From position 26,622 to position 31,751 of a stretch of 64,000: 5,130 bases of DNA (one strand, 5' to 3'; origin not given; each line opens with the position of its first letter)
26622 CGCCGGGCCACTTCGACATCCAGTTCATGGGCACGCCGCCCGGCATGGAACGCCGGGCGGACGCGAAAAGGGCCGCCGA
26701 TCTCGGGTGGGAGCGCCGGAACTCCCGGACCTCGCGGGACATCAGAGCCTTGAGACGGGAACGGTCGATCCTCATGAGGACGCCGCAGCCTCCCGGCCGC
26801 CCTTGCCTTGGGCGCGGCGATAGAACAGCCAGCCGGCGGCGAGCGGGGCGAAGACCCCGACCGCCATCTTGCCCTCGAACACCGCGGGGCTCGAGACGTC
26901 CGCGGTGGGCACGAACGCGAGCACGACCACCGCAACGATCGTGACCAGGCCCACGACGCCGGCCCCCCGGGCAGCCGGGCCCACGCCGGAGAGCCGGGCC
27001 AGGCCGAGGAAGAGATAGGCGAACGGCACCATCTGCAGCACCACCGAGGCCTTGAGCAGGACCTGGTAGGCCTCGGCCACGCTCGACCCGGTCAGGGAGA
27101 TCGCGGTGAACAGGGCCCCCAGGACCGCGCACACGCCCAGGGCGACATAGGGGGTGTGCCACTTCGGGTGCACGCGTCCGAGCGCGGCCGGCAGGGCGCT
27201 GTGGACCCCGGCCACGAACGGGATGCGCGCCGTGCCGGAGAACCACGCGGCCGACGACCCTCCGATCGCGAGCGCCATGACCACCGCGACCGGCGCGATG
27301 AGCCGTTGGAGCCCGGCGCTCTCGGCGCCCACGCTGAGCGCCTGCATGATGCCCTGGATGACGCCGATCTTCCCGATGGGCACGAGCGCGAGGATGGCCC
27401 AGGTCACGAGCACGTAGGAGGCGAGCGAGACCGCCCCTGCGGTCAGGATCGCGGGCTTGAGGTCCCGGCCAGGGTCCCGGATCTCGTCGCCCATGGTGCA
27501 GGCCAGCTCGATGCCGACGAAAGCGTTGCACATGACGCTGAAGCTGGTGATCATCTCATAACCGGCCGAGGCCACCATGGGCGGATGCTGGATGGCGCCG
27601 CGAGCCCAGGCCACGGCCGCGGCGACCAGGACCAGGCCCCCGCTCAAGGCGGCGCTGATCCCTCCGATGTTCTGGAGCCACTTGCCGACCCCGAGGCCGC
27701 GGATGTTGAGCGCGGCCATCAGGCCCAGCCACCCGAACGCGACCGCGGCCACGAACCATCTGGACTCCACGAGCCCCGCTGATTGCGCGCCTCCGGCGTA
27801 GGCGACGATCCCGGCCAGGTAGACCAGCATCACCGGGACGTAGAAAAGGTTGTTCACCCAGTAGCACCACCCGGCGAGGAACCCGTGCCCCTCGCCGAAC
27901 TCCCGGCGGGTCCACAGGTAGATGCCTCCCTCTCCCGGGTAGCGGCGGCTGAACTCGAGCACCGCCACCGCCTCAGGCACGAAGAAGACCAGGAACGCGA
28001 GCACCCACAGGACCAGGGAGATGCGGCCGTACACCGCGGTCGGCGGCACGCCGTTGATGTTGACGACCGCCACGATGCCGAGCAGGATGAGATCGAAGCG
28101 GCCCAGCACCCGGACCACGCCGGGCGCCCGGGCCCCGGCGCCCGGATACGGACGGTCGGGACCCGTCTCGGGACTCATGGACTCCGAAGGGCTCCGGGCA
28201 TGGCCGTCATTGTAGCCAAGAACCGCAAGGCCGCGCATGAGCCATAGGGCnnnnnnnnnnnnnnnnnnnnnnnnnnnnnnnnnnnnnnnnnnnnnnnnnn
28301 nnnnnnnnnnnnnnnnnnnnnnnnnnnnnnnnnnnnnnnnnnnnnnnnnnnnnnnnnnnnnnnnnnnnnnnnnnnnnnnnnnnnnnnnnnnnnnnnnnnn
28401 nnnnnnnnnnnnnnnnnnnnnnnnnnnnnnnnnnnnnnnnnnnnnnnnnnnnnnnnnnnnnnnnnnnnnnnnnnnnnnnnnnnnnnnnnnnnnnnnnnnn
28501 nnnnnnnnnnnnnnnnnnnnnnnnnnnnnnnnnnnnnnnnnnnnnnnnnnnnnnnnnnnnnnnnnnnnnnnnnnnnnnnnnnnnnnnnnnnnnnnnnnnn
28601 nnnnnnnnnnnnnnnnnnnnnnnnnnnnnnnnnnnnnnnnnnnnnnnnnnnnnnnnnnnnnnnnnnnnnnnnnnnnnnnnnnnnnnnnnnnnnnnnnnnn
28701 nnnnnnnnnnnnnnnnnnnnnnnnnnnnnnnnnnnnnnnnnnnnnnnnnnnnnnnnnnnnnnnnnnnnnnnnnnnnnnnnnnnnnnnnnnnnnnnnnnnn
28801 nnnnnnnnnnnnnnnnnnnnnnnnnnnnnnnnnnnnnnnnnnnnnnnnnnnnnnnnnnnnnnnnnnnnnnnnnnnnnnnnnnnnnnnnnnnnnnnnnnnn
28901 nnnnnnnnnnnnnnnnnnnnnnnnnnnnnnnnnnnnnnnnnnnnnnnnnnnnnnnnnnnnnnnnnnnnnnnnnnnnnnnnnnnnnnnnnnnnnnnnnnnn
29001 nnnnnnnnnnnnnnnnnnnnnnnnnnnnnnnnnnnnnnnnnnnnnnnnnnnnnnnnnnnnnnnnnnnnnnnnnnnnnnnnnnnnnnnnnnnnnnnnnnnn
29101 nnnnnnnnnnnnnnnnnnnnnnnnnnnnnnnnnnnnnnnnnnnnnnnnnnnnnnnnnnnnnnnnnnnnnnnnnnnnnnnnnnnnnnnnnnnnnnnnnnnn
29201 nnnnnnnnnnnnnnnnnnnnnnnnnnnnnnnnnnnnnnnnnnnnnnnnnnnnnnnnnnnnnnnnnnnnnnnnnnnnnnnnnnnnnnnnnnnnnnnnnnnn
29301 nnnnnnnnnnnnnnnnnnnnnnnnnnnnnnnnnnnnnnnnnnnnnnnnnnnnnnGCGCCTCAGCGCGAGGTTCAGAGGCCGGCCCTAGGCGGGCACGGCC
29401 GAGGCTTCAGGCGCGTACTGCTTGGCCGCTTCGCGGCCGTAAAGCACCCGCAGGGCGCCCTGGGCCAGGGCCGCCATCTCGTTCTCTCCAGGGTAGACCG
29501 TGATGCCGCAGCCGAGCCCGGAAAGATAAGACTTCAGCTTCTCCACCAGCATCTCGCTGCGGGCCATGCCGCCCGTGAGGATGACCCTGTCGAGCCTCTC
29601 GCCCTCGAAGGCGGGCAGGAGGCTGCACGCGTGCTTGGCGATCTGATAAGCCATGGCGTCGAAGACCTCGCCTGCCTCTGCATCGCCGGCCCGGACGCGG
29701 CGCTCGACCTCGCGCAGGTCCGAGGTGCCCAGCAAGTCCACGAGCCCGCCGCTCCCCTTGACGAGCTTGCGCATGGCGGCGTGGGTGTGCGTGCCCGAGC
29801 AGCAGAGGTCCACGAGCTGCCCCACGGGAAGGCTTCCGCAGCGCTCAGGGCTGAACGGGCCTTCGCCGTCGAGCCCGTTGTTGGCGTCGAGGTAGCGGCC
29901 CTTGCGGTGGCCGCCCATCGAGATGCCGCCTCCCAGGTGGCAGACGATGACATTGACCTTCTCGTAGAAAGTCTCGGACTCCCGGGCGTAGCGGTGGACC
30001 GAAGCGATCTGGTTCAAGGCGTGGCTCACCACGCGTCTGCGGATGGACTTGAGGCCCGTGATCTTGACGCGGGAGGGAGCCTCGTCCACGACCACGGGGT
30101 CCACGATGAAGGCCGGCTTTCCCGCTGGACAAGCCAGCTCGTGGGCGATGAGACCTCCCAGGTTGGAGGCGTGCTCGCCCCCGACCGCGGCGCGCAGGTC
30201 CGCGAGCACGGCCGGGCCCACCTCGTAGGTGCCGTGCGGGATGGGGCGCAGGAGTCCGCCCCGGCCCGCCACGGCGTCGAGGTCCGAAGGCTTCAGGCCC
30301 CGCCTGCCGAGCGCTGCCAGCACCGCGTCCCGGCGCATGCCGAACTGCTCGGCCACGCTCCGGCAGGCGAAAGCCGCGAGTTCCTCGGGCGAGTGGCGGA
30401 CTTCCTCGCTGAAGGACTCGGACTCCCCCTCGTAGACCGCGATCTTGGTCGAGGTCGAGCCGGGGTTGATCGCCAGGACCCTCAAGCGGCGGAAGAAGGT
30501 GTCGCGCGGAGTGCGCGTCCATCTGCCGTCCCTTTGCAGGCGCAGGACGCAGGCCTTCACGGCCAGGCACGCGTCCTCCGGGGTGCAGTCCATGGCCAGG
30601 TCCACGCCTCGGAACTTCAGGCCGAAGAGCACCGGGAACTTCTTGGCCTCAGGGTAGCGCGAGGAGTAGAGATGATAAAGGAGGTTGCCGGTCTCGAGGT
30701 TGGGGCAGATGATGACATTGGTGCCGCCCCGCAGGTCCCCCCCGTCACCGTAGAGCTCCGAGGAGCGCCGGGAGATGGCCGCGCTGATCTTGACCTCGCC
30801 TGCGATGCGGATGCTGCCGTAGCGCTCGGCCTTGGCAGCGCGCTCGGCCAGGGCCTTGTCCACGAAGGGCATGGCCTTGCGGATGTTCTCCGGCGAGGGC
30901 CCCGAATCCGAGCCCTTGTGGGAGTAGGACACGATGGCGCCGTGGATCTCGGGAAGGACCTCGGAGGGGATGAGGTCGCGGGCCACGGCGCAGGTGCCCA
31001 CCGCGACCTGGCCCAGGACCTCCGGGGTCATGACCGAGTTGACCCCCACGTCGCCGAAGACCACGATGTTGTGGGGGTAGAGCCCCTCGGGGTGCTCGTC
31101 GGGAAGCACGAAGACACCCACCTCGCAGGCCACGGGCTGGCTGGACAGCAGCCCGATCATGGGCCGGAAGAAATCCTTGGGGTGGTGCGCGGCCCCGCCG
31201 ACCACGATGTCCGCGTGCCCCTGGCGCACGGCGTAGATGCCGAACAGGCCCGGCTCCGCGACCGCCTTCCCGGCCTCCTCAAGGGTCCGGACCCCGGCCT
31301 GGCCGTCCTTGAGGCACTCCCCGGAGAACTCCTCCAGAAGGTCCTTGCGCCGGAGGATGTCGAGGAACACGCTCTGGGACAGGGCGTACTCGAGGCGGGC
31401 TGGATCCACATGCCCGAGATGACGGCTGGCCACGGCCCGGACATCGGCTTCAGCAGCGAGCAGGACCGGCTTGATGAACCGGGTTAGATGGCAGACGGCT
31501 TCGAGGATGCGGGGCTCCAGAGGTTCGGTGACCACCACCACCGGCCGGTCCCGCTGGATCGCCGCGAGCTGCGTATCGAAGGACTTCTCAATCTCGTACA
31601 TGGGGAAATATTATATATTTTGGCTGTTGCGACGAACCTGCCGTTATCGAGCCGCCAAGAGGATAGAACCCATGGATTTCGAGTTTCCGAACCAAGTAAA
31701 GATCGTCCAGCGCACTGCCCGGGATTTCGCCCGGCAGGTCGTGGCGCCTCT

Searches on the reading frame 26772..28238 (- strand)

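Call 74: search_protein_families(library=pfam, proteins=[window:26772-28238:-], max_evalue=0.0001)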
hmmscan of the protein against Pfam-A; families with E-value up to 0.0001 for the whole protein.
window:26772-28238:- (488 aa): 2 families
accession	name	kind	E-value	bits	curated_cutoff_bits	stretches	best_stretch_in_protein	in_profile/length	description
PF13520.12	AA_permease_2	-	6e-42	144.5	27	1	52-445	8-408/427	Amino acid permease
PF00324.27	AA_permease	-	1.8e-17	63.7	24.6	1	71-408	27-373/470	Amino acid permease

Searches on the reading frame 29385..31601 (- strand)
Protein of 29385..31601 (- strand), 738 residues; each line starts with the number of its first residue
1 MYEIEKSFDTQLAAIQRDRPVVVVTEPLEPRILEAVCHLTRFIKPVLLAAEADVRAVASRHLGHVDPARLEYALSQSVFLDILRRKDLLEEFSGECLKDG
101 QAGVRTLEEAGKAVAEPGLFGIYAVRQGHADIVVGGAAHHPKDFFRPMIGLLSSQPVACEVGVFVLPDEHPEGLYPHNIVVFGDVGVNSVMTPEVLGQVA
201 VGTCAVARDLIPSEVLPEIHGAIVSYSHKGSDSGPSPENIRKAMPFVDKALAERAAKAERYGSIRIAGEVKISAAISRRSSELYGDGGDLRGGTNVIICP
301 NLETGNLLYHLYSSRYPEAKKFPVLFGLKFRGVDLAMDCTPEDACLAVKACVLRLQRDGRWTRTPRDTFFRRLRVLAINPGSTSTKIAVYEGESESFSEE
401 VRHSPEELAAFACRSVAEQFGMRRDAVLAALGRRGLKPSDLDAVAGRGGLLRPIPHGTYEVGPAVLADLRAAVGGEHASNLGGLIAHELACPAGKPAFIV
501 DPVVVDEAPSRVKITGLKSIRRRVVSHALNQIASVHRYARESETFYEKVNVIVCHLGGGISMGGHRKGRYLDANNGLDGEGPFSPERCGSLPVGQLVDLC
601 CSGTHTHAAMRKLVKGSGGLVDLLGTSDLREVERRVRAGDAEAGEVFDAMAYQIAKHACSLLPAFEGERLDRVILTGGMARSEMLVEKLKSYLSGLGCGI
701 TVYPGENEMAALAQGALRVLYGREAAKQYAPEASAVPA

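Call 74: search_protein_families(library=pfam, proteins=[window:29385-31601:-], max_evalue=0.0001)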
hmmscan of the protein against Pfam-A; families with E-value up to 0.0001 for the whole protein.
window:29385-31601:- (738 aa): 3 families
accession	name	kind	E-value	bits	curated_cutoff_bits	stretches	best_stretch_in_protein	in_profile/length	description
PF01515.24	PTA_PTB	-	8.5e-27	94.8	24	1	14-344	9-311/319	Phosphate acetyl/butaryl transferase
PF00871.23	Acetate_kinase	-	1.2e-14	54.2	22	1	545-694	196-348/392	Acetokinase family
PF01869.26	BcrAD_BadFG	-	4.4e-06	26.8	31.5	0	634-695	186-246/271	BadF/BadG/BcrA/BcrD ATPase family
